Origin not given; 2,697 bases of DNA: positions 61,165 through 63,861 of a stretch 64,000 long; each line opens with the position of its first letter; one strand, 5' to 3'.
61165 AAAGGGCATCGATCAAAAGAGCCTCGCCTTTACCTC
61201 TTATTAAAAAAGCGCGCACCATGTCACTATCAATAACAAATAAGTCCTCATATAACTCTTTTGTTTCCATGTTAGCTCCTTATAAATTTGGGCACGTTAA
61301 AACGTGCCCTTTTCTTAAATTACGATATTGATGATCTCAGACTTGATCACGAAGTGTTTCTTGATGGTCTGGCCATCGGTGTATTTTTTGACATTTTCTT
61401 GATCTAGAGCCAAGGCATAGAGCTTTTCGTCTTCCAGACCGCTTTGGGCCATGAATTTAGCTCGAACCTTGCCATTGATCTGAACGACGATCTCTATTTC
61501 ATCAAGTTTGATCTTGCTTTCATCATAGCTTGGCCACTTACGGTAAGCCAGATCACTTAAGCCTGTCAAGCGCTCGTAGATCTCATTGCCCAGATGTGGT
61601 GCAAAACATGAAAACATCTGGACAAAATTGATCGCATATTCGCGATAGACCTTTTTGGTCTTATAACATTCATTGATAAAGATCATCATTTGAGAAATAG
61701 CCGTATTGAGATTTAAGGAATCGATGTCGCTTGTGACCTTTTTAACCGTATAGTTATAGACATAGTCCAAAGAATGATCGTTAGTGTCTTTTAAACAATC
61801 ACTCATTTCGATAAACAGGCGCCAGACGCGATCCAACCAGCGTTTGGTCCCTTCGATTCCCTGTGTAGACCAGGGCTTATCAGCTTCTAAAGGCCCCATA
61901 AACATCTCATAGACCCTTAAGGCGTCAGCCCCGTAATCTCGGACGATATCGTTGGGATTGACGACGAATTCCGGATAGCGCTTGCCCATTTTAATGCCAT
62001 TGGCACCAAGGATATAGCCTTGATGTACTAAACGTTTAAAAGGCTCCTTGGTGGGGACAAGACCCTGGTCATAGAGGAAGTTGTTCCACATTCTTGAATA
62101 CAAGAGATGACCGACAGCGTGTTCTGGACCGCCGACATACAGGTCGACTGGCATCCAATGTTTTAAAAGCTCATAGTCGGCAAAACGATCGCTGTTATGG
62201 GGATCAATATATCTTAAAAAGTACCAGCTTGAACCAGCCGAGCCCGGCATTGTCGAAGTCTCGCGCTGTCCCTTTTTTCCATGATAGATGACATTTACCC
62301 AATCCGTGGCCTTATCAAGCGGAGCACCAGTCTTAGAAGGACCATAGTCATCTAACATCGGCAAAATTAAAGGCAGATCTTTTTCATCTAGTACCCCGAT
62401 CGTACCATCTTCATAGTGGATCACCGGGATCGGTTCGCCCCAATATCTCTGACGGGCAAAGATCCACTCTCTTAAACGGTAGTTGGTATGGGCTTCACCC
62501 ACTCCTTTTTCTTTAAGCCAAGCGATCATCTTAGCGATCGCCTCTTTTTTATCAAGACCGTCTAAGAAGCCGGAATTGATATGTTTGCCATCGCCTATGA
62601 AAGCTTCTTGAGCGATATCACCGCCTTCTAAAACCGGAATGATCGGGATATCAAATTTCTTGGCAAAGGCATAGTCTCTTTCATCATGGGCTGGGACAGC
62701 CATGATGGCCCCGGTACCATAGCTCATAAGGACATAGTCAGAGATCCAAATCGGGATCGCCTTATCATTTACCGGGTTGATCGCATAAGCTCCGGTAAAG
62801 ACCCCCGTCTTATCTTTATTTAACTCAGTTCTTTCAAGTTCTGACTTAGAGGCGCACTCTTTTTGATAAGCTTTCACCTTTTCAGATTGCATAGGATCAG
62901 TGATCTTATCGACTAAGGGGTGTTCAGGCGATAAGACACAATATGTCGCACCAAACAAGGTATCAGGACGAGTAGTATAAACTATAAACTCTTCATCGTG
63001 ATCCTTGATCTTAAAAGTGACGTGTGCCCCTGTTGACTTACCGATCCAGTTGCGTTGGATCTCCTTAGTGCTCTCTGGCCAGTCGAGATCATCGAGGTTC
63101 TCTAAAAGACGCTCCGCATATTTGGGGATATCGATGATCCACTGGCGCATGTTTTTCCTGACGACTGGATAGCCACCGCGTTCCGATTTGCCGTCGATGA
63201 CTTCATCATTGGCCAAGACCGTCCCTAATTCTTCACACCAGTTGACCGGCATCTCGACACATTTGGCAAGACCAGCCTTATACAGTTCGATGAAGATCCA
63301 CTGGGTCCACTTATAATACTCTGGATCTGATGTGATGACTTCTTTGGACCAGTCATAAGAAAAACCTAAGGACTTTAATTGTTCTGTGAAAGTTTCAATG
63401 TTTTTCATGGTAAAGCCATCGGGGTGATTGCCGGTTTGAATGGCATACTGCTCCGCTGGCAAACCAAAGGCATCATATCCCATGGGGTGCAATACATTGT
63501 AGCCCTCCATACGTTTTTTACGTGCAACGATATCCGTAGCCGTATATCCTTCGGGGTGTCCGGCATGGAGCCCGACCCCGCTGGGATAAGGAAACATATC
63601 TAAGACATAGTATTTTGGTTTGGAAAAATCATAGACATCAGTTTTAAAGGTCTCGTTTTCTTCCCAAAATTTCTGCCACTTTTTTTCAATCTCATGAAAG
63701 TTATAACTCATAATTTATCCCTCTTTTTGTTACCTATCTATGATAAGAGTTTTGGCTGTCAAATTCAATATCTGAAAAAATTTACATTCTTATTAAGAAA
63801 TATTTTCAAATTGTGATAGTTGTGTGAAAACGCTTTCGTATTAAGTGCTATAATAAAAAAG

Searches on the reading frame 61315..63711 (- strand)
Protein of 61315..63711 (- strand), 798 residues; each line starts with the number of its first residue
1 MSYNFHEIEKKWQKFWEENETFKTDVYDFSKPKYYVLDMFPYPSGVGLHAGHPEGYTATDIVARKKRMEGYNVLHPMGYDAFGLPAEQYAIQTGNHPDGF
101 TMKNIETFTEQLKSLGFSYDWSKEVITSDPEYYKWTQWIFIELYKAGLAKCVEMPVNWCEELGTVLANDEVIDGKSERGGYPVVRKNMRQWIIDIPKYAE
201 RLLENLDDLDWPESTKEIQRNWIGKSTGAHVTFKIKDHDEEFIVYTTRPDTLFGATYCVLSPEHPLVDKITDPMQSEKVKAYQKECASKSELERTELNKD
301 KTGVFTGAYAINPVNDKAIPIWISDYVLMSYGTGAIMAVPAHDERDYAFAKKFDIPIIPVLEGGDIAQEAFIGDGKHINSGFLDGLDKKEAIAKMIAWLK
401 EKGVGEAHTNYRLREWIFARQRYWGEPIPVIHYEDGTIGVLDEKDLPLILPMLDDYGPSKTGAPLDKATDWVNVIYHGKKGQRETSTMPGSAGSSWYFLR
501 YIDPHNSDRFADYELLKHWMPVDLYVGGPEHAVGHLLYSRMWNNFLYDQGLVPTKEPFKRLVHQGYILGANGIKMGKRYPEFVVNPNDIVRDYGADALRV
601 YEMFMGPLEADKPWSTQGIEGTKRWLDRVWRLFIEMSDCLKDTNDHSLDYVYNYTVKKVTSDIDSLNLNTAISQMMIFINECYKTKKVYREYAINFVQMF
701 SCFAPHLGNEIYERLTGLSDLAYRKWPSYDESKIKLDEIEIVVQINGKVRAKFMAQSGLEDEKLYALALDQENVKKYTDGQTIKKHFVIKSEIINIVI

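Call 43: search_protein_families(library=pfam, proteins=[window:61315-63711:-], max_evalue=0.00001)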
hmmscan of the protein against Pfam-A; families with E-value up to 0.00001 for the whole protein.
window:61315-63711:- (798 aa): 4 families
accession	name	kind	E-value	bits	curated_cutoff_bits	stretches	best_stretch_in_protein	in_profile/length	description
PF13603.12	tRNA-synt_1_2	-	2.3e-67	226.5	25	1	220-399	1-184/185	Leucyl-tRNA synthetase, editing domain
PF00133.28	tRNA-synt_1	-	4.1e-39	135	22.7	2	11-223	1-225/414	tRNA synthetases class I (I, L, M and V)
PF09334.17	tRNA-synt_1g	-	2.3e-19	69.9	20.1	1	39-170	6-134/391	tRNA synthetases class I (M)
PF08264.19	Anticodon_1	-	1.9e-13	51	25.1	1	650-760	6-143/148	Anticodon-binding domain of tRNA ligase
